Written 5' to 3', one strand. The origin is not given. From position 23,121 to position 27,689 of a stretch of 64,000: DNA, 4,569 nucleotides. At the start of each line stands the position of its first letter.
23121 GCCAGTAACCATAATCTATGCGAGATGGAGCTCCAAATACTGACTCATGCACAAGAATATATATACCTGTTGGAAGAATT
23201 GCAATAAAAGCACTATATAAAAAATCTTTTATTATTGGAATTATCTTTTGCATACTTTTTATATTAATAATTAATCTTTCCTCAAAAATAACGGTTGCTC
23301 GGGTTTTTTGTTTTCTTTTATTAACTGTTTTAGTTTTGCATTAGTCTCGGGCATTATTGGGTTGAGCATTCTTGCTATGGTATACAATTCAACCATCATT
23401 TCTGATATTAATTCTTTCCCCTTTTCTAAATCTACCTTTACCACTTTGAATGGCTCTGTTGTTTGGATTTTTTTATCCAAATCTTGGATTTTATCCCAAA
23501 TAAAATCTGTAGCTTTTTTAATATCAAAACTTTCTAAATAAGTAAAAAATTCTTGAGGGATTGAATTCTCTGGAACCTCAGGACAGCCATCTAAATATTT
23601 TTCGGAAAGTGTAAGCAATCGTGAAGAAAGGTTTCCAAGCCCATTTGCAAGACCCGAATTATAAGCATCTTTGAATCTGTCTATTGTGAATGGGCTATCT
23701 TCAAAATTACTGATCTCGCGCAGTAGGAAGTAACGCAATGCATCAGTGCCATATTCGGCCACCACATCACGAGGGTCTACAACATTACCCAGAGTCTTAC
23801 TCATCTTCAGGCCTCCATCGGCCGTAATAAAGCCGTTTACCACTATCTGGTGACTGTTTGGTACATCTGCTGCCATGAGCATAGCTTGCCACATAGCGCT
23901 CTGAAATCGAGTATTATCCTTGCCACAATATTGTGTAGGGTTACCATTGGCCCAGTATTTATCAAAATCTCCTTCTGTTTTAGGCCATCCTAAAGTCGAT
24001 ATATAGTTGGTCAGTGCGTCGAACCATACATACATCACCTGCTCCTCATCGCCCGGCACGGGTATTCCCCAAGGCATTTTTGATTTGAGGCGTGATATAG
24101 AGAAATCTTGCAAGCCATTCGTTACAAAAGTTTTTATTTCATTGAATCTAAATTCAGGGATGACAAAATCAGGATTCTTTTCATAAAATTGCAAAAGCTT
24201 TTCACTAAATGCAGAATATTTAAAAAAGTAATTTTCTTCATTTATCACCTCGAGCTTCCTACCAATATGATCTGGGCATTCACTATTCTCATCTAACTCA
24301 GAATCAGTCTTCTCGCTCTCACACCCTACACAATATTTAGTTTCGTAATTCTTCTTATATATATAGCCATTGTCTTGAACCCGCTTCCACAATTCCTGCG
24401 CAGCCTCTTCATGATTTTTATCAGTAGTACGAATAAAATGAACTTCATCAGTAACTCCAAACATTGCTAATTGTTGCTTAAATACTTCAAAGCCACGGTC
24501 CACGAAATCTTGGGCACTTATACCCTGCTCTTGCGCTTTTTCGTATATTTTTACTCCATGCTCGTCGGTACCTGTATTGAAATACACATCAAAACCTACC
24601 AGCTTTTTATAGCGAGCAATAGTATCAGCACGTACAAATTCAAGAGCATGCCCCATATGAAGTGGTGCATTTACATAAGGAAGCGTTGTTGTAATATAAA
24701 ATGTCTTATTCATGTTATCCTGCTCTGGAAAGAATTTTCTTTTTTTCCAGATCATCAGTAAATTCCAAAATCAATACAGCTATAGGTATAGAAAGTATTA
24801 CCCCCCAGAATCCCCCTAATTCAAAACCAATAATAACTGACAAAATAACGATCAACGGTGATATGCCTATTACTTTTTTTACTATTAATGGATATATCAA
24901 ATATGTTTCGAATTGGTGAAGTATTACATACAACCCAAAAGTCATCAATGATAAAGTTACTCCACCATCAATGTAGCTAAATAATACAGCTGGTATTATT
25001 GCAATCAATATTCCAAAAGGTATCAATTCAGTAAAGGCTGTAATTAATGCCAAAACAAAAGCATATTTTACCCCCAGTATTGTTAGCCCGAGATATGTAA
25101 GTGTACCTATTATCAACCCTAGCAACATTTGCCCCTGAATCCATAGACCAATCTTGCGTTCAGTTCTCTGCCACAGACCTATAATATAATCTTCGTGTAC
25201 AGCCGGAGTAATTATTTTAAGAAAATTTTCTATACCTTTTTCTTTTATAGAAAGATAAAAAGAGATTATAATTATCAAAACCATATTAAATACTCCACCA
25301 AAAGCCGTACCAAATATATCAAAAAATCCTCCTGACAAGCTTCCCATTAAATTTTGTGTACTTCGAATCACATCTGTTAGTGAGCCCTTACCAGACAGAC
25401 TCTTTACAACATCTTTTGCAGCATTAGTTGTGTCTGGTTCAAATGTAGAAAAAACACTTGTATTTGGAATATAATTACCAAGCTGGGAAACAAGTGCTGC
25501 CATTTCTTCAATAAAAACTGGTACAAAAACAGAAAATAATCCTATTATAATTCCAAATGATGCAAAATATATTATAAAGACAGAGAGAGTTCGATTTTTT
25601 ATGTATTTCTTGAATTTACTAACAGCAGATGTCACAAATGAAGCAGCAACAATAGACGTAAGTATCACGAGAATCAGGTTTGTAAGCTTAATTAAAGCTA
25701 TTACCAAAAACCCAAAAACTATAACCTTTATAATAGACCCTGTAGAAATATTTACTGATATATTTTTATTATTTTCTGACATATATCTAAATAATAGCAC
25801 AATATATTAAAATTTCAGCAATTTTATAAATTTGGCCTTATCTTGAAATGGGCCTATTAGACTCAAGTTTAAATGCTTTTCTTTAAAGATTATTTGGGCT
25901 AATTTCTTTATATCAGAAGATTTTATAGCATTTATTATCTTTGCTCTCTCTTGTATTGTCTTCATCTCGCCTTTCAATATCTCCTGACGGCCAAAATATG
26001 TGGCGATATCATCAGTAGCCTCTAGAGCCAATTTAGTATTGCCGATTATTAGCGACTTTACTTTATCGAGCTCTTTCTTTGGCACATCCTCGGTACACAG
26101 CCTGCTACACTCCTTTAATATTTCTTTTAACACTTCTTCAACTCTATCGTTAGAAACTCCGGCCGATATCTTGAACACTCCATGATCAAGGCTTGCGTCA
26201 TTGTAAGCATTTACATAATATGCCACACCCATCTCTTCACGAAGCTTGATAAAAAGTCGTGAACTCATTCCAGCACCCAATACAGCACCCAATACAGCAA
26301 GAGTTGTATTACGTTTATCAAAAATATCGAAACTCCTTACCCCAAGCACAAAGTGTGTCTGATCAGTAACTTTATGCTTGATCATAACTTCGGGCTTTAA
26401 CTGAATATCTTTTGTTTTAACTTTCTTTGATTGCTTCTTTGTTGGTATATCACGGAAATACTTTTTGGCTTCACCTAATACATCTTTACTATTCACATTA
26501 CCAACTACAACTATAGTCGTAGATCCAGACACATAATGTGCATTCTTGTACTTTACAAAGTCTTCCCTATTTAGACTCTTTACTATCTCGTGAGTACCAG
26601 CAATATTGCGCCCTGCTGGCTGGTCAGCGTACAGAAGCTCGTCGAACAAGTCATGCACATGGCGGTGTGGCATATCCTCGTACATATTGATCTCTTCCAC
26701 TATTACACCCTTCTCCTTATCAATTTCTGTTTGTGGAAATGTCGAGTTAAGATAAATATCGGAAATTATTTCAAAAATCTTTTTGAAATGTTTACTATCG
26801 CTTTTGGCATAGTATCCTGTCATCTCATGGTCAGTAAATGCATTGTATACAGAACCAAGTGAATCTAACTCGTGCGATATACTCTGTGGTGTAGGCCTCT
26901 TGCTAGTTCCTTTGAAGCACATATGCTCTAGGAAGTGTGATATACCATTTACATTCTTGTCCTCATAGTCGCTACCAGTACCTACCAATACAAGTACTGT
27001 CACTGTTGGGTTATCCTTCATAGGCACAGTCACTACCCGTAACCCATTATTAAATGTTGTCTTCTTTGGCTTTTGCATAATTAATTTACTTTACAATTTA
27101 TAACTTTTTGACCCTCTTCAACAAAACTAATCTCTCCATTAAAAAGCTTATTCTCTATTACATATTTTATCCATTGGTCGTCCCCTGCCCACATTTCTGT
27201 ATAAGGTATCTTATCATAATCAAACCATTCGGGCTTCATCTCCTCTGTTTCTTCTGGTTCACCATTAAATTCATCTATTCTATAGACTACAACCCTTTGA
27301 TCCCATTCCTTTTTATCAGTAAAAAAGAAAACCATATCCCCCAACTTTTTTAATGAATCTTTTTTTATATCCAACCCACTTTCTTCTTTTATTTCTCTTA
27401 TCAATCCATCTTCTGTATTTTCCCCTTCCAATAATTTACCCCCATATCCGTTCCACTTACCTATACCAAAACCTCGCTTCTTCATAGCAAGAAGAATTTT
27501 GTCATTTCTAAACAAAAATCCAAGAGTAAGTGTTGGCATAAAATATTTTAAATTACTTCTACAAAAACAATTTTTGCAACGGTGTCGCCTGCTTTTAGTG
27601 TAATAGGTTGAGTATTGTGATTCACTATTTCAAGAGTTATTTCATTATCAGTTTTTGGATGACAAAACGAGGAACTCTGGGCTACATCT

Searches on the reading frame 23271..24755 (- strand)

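Call 49: search_protein_families(library=pfam, proteins=[window:23271-24755:-], max_evalue=0.00001)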
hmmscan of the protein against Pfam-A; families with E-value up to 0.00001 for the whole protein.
window:23271-24755:- (494 aa): 3 families
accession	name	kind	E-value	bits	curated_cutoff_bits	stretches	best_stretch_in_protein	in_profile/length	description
PF09334.17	tRNA-synt_1g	-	5.4e-95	318.9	20.1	1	20-380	2-390/391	tRNA synthetases class I (M)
PF00133.28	tRNA-synt_1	-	1.6e-44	152.8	22.7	2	2-234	5-244/414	tRNA synthetases class I (I, L, M and V)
PF01406.26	tRNA-synt_1e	-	1.4e-15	57.9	27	1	27-141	18-130/301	tRNA synthetases class I (C) catalytic domain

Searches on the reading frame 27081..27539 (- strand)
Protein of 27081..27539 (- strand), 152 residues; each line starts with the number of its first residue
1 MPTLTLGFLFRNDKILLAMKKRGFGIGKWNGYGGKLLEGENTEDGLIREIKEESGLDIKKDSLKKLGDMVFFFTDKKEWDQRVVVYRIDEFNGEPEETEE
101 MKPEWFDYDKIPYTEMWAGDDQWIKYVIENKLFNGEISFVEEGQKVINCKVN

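Call 49: search_protein_families(library=pfam, proteins=[window:27081-27539:-], max_evalue=0.00001)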
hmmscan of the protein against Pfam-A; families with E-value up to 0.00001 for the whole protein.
window:27081-27539:- (152 aa): 1 family
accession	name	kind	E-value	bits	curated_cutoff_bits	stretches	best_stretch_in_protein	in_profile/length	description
PF00293.34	NUDIX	-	2.1e-14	54.1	21.1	1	8-125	8-132/134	NUDIX domain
